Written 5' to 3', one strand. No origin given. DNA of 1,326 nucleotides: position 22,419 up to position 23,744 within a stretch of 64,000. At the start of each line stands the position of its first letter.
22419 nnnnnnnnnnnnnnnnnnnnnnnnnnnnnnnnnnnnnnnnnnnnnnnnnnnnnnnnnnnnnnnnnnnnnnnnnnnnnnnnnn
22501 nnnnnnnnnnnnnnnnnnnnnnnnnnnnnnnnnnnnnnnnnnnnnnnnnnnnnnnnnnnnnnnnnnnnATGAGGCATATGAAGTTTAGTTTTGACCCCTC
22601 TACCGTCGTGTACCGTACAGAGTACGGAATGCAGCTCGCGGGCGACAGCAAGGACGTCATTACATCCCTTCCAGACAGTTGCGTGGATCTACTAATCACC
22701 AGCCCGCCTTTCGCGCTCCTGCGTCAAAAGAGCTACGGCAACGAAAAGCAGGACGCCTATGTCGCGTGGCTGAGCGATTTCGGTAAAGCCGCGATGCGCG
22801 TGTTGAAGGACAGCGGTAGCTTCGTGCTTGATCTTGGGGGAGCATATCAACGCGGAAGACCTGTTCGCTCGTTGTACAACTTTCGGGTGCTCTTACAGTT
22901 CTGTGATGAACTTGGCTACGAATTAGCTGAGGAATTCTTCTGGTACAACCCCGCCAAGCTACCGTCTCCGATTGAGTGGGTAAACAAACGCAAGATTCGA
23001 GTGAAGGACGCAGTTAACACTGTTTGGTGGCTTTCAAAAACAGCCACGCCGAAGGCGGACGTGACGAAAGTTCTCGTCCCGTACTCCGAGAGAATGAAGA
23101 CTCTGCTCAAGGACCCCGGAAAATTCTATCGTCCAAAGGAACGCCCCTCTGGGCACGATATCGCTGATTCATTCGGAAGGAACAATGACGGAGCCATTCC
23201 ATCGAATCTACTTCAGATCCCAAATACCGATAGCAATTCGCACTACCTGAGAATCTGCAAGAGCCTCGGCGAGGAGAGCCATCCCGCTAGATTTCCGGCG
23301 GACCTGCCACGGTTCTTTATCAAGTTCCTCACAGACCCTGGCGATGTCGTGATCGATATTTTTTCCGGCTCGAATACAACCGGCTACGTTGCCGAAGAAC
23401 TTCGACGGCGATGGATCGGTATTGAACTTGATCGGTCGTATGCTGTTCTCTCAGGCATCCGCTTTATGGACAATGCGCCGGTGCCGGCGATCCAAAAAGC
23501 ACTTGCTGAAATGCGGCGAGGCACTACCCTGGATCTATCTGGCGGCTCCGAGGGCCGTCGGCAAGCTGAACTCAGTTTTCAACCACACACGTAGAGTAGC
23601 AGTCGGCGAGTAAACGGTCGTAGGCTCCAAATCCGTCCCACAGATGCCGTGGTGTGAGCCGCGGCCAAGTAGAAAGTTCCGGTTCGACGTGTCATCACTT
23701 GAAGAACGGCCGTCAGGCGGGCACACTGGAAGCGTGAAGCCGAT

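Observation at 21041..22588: Putative nuclease fused to a HEAT-repeat domain as the partner of a DNA methyltransferase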

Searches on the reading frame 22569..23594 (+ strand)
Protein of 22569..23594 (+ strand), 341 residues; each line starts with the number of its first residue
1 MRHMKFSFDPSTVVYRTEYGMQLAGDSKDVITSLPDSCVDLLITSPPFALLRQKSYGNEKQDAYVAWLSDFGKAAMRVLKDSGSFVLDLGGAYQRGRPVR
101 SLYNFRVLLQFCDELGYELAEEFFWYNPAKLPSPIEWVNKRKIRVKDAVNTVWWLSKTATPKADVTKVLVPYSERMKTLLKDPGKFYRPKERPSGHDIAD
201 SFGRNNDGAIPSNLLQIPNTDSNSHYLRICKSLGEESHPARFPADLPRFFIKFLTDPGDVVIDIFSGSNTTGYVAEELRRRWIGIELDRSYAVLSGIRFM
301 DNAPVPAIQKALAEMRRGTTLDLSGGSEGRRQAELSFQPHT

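Call 7: search_protein_families(library=pfam, proteins=[window:22569-23594:+], max_evalue=1)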
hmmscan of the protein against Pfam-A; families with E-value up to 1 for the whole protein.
window:22569-23594:+ (341 aa): 1 family
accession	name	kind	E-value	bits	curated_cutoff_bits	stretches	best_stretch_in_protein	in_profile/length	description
PF01555.25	N6_N4_Mtase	-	4.4e-39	135.1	26.7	1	39-292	1-216/221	DNA methylase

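Call 8: search_protein_families(library=padloc, proteins=[window:22569-23594:+], max_evalue=1)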
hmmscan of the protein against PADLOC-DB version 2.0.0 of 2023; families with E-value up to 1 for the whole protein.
window:22569-23594:+ (341 aa): 60 families (the best 25 are shown)
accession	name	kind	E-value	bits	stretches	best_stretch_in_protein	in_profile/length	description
PDLC03323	MTase_II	-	7.7e-145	480.1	1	11-325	6-321/330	Type II methyltransferase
PDLC03387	MTase_II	-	4.1e-36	122.6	2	113-302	136-278/289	Type II methyltransferase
PDLC03353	MTase_II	-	1.5e-25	88.2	2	237-298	188-249/260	Type II methyltransferase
PDLC03371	MTase_II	-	6.8e-25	86.1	1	22-299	13-252/260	Type II methyltransferase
PDLC03299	MTase_II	-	1.2e-21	75.5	2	235-295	193-253/296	Type II methyltransferase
PDLC03350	MTase_II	-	3.2e-19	67.5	2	237-294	233-290/312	Type II methyltransferase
PDLC03265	MTase_II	-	9.9e-19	65.9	2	23-86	28-95/333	Type II methyltransferase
PDLC03260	MTase_II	-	5.9e-17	59.6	2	235-296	243-304/349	Type II methyltransferase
PDLC03738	oMTase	-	7e-17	59.2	2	229-304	195-270/376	orphan methyltransferase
PDLC03230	MTase_II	-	1.8e-16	58.4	1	24-293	40-276/360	Type II methyltransferase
PDLC03216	MTase_II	-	2.4e-16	57.7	2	228-307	184-263/364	Type II methyltransferase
PDLC03228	MTase_II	-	6e-16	57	2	234-313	140-217/227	Type II methyltransferase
PDLC03337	MTase_II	-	8.7e-15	52.7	2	224-293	169-240/264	Type II methyltransferase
PDLC03252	MTase_II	-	5.9e-14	50.1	2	235-294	289-348/365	Type II methyltransferase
PDLC03246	MTase_II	-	6.7e-14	49.8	1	20-292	113-359/376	Type II methyltransferase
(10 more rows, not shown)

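Call 9: search_protein_families(library=ncbifam, proteins=[window:22569-23594:+], max_evalue=1)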
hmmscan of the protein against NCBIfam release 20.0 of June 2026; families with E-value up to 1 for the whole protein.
window:22569-23594:+ (341 aa): 3 families
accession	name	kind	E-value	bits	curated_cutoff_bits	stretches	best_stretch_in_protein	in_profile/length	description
NF008572.0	PRK11524.1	equivalog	1.5e-17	63.7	292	2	236-303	193-259/294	adenine-specific DNA-methyltransferase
NF050803.1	DnaMtaseCcrMCaul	equivalog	3.9e-17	62.2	830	2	228-317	176-265/350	adenine-specific DNA-methyltransferase CcrM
NF010253.0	PRK13699.1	subfamily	6.8e-13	48.8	244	2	232-293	138-199/226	DNA methyltransferase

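Call 12: search_solved_structures(query=window:22569-23594:+, max_evalue=0.001)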
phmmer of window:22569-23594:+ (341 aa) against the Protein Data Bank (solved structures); distinct sequences matched with E-value up to 0.001: 12.
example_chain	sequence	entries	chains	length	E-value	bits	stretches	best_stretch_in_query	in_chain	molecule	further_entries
1boo_A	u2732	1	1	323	1e-121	409.4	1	14-323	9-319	PROTEIN (N-4 CYTOSINE-SPECIFIC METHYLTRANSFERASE PVU II)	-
2zie_A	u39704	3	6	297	2.6e-15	59.6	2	217-304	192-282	Putative modification methylase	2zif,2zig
6pbd_A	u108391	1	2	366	4.2e-11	45.7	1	229-305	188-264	Modification methylase CcrMI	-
8s9m_A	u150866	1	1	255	8.9e-11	44.7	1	236-293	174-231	DNA cytosine-N4 methyltransferase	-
8s9n_A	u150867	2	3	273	9.9e-11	44.5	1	236-293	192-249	DNA cytosine-N4 methyltransferase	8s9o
8urk_A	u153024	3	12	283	4.8e-10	42.3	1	31-87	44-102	Methyltransferase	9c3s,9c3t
9c3u_A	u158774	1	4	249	7.1e-10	41.7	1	32-87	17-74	Methyltransferase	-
1nw8_A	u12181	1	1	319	2.9e-09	39.7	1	26-280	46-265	MODIFICATION METHYLASE RSRI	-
1eg2_A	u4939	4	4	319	3.1e-09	39.6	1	26-280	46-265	MODIFICATION METHYLASE RSRI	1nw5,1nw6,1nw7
5hfj_A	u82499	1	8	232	3.8e-07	32.7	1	230-292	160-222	Adenine specific DNA methyltransferase (DpnA)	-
5hek_A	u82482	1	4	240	4e-07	32.7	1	230-292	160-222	Adenine specific DNA methyltransferase (DpnA)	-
1g60_A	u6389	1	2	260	1e-05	28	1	234-292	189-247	Adenine-specific Methyltransferase MboIIA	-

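Call 26: search_solved_structures(query=window:22569-23594:+, max_evalue=1e-50, show_alignments=1)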
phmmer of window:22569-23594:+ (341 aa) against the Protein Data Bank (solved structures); distinct sequences matched with E-value up to 1e-50: 1.
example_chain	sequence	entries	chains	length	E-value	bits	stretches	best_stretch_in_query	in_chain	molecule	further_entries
1boo_A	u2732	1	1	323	1e-121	409.4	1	14-323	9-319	PROTEIN (N-4 CYTOSINE-SPECIFIC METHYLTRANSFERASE PVU II)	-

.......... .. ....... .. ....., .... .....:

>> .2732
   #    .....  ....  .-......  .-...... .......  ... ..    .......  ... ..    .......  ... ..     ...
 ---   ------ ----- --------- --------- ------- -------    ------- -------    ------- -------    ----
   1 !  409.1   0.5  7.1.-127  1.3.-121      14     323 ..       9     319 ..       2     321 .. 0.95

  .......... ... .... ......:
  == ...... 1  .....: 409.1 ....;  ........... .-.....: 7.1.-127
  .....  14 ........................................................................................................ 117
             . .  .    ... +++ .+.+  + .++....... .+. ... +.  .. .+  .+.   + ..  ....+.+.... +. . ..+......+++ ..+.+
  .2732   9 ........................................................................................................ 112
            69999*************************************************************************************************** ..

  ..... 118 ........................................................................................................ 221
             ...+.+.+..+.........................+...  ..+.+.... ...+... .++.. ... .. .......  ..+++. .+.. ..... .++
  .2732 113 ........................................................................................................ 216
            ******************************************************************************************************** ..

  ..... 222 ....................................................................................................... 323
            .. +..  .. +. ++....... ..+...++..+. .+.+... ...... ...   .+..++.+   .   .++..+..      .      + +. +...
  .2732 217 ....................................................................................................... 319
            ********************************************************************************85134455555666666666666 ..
